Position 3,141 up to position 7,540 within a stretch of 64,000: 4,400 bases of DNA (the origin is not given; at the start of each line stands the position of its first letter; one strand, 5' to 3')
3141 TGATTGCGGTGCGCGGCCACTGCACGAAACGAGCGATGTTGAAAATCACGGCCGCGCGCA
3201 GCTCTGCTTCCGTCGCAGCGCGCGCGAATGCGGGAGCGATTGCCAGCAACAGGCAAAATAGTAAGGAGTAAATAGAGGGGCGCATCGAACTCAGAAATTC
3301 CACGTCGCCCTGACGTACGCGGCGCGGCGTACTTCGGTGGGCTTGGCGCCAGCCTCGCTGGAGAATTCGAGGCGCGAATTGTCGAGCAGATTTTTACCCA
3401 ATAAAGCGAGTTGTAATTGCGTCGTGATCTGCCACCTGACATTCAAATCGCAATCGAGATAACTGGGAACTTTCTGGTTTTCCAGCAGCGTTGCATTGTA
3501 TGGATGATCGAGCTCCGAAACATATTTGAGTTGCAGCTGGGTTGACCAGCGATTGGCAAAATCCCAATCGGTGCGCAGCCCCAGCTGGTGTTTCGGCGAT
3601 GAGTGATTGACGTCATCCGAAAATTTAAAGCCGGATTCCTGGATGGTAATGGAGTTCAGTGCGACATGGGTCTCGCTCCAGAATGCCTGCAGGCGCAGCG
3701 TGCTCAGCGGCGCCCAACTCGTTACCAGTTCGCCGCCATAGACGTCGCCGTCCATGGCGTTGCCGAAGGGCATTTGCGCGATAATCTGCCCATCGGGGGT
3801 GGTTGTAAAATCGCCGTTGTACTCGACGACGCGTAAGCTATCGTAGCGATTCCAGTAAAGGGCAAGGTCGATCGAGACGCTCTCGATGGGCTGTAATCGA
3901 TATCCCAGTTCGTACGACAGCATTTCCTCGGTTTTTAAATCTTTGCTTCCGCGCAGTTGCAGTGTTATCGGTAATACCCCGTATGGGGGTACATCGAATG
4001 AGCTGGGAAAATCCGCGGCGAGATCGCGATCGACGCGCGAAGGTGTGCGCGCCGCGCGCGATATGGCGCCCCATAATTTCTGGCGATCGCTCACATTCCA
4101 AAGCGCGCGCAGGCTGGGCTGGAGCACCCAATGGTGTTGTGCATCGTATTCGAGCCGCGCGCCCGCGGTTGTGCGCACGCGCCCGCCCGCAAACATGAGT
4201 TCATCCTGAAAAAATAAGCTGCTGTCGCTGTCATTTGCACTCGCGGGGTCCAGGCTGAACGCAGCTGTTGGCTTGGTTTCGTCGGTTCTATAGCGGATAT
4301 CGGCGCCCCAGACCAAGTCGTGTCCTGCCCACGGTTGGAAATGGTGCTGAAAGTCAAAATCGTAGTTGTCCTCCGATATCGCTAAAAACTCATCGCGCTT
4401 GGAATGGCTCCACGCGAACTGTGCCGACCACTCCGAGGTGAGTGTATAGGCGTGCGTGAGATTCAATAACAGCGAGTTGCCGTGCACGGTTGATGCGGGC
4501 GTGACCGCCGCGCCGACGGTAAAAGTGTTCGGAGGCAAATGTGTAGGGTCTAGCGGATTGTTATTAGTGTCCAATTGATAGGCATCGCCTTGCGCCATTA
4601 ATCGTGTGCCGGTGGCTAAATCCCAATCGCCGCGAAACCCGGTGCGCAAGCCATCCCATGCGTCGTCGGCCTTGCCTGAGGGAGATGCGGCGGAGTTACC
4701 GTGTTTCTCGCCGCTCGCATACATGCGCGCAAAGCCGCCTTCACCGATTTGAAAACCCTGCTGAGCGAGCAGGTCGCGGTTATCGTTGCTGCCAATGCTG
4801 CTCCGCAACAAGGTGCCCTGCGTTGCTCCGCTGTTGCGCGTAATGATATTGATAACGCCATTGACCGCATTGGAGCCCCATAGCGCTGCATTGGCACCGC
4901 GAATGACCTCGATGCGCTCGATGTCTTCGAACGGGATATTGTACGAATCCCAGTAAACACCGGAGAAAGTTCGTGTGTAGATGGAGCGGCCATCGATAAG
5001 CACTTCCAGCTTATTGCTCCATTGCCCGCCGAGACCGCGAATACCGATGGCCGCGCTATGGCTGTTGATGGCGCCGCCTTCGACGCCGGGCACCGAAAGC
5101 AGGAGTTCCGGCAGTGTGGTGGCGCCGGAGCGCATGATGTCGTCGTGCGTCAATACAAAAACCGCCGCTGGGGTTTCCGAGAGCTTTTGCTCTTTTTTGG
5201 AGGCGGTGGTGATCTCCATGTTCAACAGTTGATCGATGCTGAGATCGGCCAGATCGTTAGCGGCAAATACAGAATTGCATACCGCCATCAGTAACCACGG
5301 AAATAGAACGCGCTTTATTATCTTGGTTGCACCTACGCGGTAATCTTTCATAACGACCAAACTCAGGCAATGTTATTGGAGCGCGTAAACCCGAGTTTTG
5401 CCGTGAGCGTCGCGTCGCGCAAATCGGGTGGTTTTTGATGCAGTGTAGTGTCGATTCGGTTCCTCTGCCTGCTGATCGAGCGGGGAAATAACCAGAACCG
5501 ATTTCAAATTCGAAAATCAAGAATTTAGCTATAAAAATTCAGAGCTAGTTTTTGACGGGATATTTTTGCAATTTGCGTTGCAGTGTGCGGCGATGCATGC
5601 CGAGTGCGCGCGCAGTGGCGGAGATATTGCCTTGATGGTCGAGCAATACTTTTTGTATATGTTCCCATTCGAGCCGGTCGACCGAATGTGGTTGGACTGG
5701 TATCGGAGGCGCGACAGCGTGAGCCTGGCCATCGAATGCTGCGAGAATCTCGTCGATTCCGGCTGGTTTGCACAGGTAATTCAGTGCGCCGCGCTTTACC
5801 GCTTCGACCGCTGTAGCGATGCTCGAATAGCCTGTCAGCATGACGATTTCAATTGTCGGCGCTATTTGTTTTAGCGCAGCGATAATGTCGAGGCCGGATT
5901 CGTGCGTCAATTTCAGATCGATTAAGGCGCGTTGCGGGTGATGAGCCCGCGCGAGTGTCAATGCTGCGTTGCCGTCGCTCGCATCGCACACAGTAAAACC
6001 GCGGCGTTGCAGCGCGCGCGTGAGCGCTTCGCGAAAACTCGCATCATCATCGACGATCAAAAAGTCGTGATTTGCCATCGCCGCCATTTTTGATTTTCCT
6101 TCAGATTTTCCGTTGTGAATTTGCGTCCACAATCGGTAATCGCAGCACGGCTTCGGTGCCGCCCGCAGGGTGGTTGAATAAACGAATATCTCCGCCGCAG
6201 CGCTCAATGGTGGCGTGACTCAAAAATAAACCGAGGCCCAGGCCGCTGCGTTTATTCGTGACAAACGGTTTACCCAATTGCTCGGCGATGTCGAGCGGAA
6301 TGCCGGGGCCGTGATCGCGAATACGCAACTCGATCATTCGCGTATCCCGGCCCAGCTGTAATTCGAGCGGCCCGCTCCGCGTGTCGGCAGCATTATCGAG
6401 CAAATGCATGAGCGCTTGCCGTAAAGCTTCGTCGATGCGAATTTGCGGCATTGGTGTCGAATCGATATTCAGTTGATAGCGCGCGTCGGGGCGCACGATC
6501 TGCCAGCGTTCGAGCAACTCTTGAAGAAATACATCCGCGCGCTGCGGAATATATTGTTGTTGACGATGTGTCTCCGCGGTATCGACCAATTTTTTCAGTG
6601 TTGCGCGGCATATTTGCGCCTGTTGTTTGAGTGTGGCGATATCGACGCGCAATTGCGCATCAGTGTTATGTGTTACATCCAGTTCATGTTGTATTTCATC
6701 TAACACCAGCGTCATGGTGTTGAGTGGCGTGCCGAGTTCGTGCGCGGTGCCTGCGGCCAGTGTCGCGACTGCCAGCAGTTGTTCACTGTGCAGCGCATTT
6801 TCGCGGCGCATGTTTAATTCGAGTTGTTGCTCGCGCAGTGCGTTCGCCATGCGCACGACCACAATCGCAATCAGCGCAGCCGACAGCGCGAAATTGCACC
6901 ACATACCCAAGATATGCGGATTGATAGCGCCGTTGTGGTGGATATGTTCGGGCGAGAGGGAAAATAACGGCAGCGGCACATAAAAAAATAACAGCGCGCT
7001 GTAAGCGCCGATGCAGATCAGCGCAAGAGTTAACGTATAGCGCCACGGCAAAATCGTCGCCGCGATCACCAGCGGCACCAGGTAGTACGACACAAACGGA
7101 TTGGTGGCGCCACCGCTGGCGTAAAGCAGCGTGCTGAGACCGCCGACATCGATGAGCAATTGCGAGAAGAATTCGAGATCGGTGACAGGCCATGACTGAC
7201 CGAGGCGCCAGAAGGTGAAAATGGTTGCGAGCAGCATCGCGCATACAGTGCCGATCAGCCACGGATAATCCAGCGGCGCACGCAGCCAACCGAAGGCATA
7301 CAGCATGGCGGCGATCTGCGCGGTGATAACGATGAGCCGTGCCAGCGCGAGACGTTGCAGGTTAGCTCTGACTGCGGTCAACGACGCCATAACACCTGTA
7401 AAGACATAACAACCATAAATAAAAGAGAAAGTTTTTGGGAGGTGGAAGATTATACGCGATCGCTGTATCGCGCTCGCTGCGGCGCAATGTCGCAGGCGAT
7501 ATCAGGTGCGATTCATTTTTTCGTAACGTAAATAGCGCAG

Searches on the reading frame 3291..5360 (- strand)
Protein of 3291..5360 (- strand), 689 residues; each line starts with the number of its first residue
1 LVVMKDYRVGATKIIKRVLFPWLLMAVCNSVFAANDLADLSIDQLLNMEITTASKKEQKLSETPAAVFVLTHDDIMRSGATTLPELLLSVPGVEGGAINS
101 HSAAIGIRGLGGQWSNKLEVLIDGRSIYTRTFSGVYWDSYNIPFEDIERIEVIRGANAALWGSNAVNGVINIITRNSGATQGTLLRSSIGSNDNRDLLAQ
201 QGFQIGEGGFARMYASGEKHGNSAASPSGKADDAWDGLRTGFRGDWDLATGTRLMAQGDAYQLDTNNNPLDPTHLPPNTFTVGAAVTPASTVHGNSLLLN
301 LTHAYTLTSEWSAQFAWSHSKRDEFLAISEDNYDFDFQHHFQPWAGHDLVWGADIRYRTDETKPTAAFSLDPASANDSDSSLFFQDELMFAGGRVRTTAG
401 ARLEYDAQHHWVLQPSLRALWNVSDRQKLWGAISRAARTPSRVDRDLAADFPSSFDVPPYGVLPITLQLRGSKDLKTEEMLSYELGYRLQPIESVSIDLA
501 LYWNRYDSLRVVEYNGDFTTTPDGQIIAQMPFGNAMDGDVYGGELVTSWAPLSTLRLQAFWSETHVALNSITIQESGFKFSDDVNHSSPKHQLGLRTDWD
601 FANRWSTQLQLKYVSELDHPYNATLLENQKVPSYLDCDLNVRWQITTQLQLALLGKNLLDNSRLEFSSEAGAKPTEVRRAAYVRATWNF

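Call 73: search_protein_families(library=pfam, proteins=[window:3291-5360:-], max_evalue=0.0001)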
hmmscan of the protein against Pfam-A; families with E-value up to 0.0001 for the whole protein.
window:3291-5360:- (689 aa): 2 families
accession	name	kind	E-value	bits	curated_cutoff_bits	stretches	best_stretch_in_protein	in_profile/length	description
PF00593.30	TonB_dep_Rec_b-barrel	-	9.9e-31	108.5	27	1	241-658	27-436/436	TonB dependent receptor-like, beta-barrel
PF07715.20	Plug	-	2.4e-23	83.1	23.9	1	60-169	2-107/107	TonB-dependent Receptor Plug Domain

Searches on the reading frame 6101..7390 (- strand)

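Call 73: search_protein_families(library=pfam, proteins=[window:6101-7390:-], max_evalue=0.0001)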
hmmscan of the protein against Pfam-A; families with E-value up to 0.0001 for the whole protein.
window:6101-7390:- (429 aa): 2 families
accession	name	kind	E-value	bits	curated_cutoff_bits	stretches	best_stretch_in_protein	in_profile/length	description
PF02518.31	HATPase_c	-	8.8e-19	68.4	26.4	1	321-420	4-109/111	Histidine kinase-, DNA gyrase B-, and HSP90-like ATPase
PF13581.12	HATPase_c_2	-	4.5e-05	23.9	27.4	1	320-398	37-112/127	Histidine kinase-like ATPase domain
